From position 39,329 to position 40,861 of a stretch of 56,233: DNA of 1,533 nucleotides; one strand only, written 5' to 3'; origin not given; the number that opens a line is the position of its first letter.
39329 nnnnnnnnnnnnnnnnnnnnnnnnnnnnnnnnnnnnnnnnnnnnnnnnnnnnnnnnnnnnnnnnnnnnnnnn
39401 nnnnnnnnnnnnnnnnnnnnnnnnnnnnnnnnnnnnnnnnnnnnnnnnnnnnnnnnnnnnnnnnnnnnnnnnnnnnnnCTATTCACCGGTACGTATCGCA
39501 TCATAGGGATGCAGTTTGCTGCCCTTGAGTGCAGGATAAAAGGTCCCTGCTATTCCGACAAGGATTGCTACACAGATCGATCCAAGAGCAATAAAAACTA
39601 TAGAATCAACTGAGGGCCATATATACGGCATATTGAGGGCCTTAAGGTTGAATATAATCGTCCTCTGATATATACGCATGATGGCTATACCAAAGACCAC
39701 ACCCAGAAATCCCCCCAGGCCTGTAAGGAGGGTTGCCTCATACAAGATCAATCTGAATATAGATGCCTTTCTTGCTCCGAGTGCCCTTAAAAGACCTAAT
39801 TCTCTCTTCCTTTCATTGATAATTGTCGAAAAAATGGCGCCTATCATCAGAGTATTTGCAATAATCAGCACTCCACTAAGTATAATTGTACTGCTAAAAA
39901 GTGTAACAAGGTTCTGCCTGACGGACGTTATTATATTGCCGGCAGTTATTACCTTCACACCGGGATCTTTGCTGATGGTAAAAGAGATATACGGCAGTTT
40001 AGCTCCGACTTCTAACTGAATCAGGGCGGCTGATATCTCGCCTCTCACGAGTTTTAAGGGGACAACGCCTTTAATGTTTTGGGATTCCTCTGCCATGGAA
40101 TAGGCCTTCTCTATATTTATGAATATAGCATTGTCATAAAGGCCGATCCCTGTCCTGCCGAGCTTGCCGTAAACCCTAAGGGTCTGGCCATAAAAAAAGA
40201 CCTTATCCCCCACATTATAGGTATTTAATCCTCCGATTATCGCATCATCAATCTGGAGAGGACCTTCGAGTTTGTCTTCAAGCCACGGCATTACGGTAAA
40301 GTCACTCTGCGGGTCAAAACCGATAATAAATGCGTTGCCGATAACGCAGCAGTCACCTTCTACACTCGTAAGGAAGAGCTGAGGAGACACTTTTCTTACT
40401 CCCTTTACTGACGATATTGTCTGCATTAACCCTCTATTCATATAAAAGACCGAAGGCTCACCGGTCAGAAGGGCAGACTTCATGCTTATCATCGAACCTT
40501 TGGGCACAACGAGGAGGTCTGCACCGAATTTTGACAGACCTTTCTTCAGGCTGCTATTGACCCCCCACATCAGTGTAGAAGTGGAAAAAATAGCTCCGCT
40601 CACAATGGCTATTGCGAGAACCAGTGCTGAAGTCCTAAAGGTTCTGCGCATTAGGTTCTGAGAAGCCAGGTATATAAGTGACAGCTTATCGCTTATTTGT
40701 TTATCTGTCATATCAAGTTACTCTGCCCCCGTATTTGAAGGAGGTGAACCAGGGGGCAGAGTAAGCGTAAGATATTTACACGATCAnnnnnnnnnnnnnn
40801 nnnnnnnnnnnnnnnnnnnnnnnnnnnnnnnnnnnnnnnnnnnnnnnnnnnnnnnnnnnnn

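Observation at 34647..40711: Uncharacterised 9-gene accessory module co-oriented with the TcDH-like gene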

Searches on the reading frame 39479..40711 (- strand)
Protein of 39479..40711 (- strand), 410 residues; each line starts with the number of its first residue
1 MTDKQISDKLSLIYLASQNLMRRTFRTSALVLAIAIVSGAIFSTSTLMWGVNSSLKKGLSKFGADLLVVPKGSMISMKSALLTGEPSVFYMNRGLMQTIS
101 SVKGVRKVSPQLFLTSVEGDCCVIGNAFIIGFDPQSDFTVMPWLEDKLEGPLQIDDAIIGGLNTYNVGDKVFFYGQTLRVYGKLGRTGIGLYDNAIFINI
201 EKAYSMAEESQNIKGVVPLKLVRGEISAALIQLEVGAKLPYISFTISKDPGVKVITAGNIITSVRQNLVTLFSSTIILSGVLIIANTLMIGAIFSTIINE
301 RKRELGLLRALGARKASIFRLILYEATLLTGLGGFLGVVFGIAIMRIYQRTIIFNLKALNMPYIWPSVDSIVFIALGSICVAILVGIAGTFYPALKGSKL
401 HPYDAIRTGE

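Call 3: search_protein_families(library=pfam, proteins=[window:39479-40711:-], max_evalue=0.1)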
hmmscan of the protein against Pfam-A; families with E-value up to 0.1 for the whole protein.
window:39479-40711:- (410 aa): 2 families
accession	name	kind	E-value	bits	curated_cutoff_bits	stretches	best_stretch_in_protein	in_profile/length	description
PF02687.27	FtsX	-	9.9e-17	61.5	25.5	1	276-400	1-118/120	FtsX-like permease C-terminal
PF12704.14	MacB_PCD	-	2.1e-06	28.6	27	1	30-205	4-178/207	MacB-like periplasmic core domain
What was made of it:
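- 39479..40711 (-): Permease 1, FtsX/MacB type (type VII ABC), with a periplasmic domain carrying a Cys-Cys loop (residues 121-122). Pfam FtsX E 1e-16 and MacB_PCD 28.6 bits (call 3).
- Checked: permease 1, 39479-40711, 410 aa. Pfam FtsX E 1e-16; MacB_PCD 28.6 bits against a cut-off of 27 (call 3).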

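Call 4: search_protein_families(library=ncbifam, proteins=[window:39479-40711:-], max_evalue=0.1)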
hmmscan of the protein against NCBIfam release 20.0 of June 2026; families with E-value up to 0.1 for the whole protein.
window:39479-40711:- (410 aa): 9 families
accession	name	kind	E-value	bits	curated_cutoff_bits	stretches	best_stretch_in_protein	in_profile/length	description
TIGR03434.1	ADOP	subfamily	8.3e-13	47.3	622.3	1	251-409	253-402/803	ADOP family duplicated permease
TIGR02212.1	lolCE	equivalog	8.6e-07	28.2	362.45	1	276-407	271-409/411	lipoprotein-releasing ABC transporter permease subunit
NF007826.0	PRK10535.1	equivalog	1.7e-06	26.6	966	1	267-406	523-645/648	macrolide ABC transporter ATP-binding protein/permease MacB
NF041854.1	ABC_perm_YbbP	equivalog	0.00017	19.6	999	1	250-369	662-780/806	putative ABC transporter permease subunit YbbP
TIGR00439.2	FtsX_Gneg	equivalog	0.00023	20.5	255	1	261-383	162-280/292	permease-like cell division protein FtsX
NF038346.1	FtsX_actino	exception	0.00034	20.1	250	1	238-387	145-295/308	permease-like cell division protein FtsX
TIGR02213.1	lolE_release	exception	0.0034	16.3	540.35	1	279-403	266-405/411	lipoprotein-releasing ABC transporter permease subunit LolE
NF008357.0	PRK11146.1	exception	0.029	13.2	439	1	278-403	268-408/414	lipoprotein-releasing ABC transporter permease subunit LolE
TIGR01185.1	devC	equivalog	0.058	12.3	290.35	1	223-364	204-347/380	ABC transporter permease DevC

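Call 44: search_solved_structures(query=window:39479-40711:-, max_evalue=0.01)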
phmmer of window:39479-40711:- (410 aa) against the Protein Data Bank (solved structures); distinct sequences matched with E-value up to 0.01: 8.
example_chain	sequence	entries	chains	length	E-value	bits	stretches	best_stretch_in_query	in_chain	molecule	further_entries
5xu1_M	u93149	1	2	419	4.2e-08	35.8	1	272-407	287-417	ABC transporter permeae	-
5gko_A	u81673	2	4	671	2e-06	30.3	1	262-406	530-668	Macrolide export ATP-binding/permease protein MacB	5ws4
9w37_A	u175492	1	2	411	2.6e-06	29.9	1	256-407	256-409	LolF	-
9w35_A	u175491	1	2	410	4.1e-06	29.2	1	256-407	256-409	LolF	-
5lil_A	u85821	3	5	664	1.6e-05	27.3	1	273-406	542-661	Macrolide export ATP-binding/permease protein MacB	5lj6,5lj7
9w2w_A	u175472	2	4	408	2.3e-05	26.8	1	256-405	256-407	LolF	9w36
5nik_J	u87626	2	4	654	3.5e-05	26.2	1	274-406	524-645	Macrolide export ATP-binding/permease protein MacB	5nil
9o9x_C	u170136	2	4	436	0.0039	19.4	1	272-407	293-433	ABC transporter permease YtrF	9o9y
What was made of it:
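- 39479..40711 (-): The nearest solved relatives are 5xu1, MacB and LolF (call 44).
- The permeases belong to that class (calls 3, 44).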
